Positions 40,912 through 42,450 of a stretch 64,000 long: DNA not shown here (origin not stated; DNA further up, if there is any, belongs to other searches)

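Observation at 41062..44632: Priming transferase, carrier-less AMP-ligase and second DUF362 in one tight operon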

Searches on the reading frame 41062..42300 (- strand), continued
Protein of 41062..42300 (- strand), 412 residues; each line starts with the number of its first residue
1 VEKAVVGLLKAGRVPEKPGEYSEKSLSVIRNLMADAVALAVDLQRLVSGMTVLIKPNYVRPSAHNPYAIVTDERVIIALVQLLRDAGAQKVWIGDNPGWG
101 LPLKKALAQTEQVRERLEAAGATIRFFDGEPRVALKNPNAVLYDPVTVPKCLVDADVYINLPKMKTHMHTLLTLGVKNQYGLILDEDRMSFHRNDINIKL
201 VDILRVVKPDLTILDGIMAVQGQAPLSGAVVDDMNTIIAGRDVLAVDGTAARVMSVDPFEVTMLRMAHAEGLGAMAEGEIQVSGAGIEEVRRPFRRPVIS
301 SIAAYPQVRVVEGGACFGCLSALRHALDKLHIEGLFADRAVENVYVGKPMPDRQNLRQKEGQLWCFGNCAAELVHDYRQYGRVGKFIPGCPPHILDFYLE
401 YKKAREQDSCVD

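Call 67: find_related_loci(query=A1, collection=metagenome_contigs, flank=10000)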
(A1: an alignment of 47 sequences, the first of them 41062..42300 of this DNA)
Query A1 (412 aa) in metagenome_contigs; peptide patterns used: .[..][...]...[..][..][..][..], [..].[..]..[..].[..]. (x = any residue, [..] = any of these).
600 stretches matched a pattern (row limit reached: there are more); 532 encode a relative of the query (tblastn E <= 1e-3); the best 80 are kept; 80 distinct loci.
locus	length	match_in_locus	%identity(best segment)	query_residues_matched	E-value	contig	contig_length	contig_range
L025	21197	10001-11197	41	3-401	5e-96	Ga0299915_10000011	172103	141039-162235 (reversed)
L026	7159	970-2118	40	31-410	3e-82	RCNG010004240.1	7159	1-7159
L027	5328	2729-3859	33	12-392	1e-63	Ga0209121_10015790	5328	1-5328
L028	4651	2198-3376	34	19-392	9e-57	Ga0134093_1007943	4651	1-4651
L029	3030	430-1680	33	1-392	2e-55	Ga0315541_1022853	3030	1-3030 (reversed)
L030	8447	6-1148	33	29-392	5e-55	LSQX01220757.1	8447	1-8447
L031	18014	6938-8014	36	49-392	2e-54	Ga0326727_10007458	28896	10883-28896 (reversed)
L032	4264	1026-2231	34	2-400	8e-54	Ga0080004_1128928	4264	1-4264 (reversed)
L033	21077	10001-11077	34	49-392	2e-53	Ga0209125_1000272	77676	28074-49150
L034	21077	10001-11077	35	49-392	8e-55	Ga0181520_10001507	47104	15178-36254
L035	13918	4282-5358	34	49-392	2e-51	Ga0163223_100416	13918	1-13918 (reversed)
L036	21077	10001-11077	33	49-392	1e-50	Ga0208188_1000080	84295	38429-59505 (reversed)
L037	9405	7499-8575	34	49-392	2e-50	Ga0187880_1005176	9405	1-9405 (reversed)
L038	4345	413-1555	33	29-392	1e-49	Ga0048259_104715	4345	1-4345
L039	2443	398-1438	33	52-398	2e-49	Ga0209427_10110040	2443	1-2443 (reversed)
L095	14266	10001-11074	25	30-392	5e-28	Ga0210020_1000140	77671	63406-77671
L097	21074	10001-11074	25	30-392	5e-28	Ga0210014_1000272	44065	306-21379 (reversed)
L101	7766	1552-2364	32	16-290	9e-28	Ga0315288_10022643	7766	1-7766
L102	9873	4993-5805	32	16-290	9e-28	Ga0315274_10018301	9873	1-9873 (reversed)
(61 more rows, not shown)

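Call 70: search_protein_families(library=pfam, proteins=[L025:8725-9975:+, L025:11620-13500:+, L025:6431-8809:+, L033:11355-13340:+, L033:13344-14030:+, L033:14300-15043:+, L033:7829-9484:-, L097:8569-9939:+, L097:11133-12302:+, L097:12333-13502:+], max_evalue=0.0001)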
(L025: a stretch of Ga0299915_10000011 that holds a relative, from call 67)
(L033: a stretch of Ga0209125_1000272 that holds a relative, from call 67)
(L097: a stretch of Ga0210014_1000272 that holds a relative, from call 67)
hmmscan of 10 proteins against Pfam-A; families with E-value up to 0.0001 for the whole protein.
L025:8725-9975:+ (416 aa): 2 families
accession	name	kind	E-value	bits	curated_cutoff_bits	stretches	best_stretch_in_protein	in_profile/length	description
PF13229.12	Beta_helix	-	4.1e-12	46.4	25.9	1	181-336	2-158/158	Right handed beta helix region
PF05048.19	NosD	-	1e-09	38.6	23.6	1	226-358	41-169/212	Periplasmic copper-binding protein (NosD)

L025:11620-13500:+ (626 aa): 2 families
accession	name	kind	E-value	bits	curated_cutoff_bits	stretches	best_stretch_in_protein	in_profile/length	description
PF00501.34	AMP-binding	-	4.2e-73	246.8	29.9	1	39-395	2-384/384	AMP-binding enzyme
PF13193.12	AMP-binding_C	-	1.4e-22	80.8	24.5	1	445-520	1-76/76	AMP-binding enzyme C-terminal domain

L025:6431-8809:+ (792 aa): 3 families
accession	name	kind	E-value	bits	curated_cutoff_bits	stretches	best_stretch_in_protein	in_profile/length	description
PF13620.12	CarboxypepD_reg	-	1.4e-16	61.1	32.3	1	105-179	2-81/82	Carboxypeptidase regulatory-like domain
PF13715.12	CarbopepD_reg_2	-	1.1e-14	54.7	32.2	1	105-189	1-86/88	CarboxypepD_reg-like domain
PF07715.20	Plug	-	5.8e-07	30.4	23.9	1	220-304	21-106/107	TonB-dependent Receptor Plug Domain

L033:11355-13340:+ (661 aa): 8 families
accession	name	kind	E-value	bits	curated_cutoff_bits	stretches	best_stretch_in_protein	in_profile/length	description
PF00158.32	Sigma54_activat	-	6.4e-66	221.6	20.2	1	349-515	1-167/168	Sigma-54 interaction domain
PF25601.1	AAA_lid_14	-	4.9e-19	68.4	27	1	521-594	1-74/87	AAA+ ATPase lid domain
PF14532.12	Sigma54_activ_2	-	5.8e-18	65.9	25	1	361-520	13-138/138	Sigma-54 interaction domain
PF02954.25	HTH_8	-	6.9e-10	38.9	22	1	618-657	2-42/42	Bacterial regulatory protein, Fis family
PF07728.20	AAA_5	-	1.1e-09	38.8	22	1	373-492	2-124/139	AAA domain (dynein-related subfamily)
PF01078.27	Mg_chelatase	-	4.4e-09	36.5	20.3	0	424-492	89-159/207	Magnesium chelatase, subunit ChlI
PF00989.32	PAS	-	4.1e-06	27.2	22.6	1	224-327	3-113/113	PAS fold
PF00004.35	AAA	-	5.7e-05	24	21.2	0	373-491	1-110/131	ATPase family associated with various cellular activities (AAA)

L033:13344-14030:+ (228 aa): 1 family
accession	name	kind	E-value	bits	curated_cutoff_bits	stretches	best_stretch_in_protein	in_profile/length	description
PF21948.1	LplA-B_cat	-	1.7e-39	136.3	27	1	15-212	2-199/200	Lipoyl protein ligase A/B catalytic domain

L033:14300-15043:+ (247 aa): 4 families
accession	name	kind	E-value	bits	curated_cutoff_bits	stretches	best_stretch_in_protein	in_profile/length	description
PF13561.12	adh_short_C2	-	6.8e-64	216.1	27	1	16-245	5-236/236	Enoyl-(Acyl carrier protein) reductase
PF00106.31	adh_short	-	3.9e-62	209.7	26.6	1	8-197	1-193/195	short chain dehydrogenase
PF08659.16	KR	-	1.4e-18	67.8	22.6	1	10-185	3-177/180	KR domain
PF23441.1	SDR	-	1.5e-05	25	27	1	8-244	9-255/258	SDR-like rossmann domain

L033:7829-9484:- (551 aa): 3 families
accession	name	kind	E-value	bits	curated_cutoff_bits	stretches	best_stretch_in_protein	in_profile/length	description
PF03358.20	FMN_red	-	1.1e-15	58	24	1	3-106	2-96/152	NADPH-dependent FMN reductase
PF02525.22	Flavodoxin_2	-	6e-13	49.4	27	1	3-150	2-141/198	Flavodoxin-like fold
PF02036.22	SCP2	-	4.8e-08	33.7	21.3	1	268-345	18-96/101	SCP-2 sterol transfer family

L097:8569-9939:+ (456 aa): 2 families
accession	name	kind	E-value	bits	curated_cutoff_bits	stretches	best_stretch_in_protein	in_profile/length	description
PF00149.33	Metallophos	-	1.9e-09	38.7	21.5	1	26-111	1-86/191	Calcineurin-like phosphoesterase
PF12850.12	Metallophos_2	-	6e-07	30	27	1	27-113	2-72/154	Calcineurin-like phosphoesterase superfamily domain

L097:11133-12302:+ (389 aa): 7 families
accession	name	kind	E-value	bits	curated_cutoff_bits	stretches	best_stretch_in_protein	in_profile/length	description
PF04015.17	DUF362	-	2.3e-46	158.9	24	1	51-245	1-200/200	Domain of unknown function (DUF362)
PF12837.12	Fer4_6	-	9.4e-08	32.1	25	1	328-347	2-21/24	4Fe-4S binding domain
PF00037.32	Fer4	-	2.4e-07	30.7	21.1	0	356-378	1-23/24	4Fe-4S binding domain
PF13237.11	Fer4_10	-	1e-06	29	25.5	1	330-373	4-52/53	4Fe-4S dicluster domain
PF14697.11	Fer4_21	-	5.1e-06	26.9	35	0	329-352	35-58/59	4Fe-4S dicluster domain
PF12838.12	Fer4_7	-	5.5e-06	27.2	27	0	334-353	1-19/52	4Fe-4S dicluster domain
PF13187.11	Fer4_9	-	5.7e-05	23.5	27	0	334-378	1-52/52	4Fe-4S dicluster domain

L097:12333-13502:+ (389 aa): 0 families
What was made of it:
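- Tried and rejected: The 33-36% identical clade (L031-L037) has different neighbours: a sigma-54 activator, LplA/B and an SDR (call 70).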

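Call 77: list_cluster_members(proteins=[P0001])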
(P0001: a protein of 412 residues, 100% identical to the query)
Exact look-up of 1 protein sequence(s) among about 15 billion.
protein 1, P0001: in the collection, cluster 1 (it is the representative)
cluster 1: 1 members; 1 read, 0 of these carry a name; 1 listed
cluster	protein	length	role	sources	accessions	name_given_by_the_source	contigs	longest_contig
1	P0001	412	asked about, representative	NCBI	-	-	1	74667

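Call 81: search_protein_families(library=pfam, alignment_id=A4, max_evalue=0.00001)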
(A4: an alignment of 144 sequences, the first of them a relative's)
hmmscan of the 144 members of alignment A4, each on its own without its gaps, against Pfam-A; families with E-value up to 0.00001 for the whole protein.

A. member 1, L044:6702-7808:+ (368 aa): 1 family
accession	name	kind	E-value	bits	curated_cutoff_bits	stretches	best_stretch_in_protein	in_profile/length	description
PF04055.27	Radical_SAM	-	1e-11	45.7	29.5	1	42-179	1-142/166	Radical SAM superfamily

B. families by the number of members that match (of 144 scanned): 197 families (the first 25 are shown)
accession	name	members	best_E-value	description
PF04055.27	Radical_SAM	10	2.7e-30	Radical SAM superfamily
PF00890.30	FAD_binding_2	4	2e-49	FAD binding domain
PF00005.33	ABC_tran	4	3.8e-32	ABC transporter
PF00664.28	ABC_membrane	3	2.8e-64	ABC transporter transmembrane region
PF13649.12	Methyltransf_25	3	7.7e-14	Methyltransferase domain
PF12831.13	FAD_oxidored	3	3.8e-12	FAD dependent oxidoreductase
PF00266.25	Aminotran_5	2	4.5e-133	Aminotransferase class-V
PF04029.19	2-ph_phosp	2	1.1e-74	2-phosphosulpholactate phosphatase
PF00515.34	TPR_1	2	4.3e-57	Tetratricopeptide repeat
PF13414.12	TPR_11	2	2.6e-53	TPR repeat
PF07719.23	TPR_2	2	7.7e-53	Tetratricopeptide repeat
PF13607.11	Succ_CoA_lig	2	1.5e-49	Succinyl-CoA ligase like flavodoxin domain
PF01416.25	PseudoU_synth_1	2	3e-45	tRNA pseudouridine synthase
PF03862.18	SpoVAC_SpoVAEB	2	3.4e-42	SpoVAC/SpoVAEB sporulation membrane protein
PF13181.12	TPR_8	2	4.4e-41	Tetratricopeptide repeat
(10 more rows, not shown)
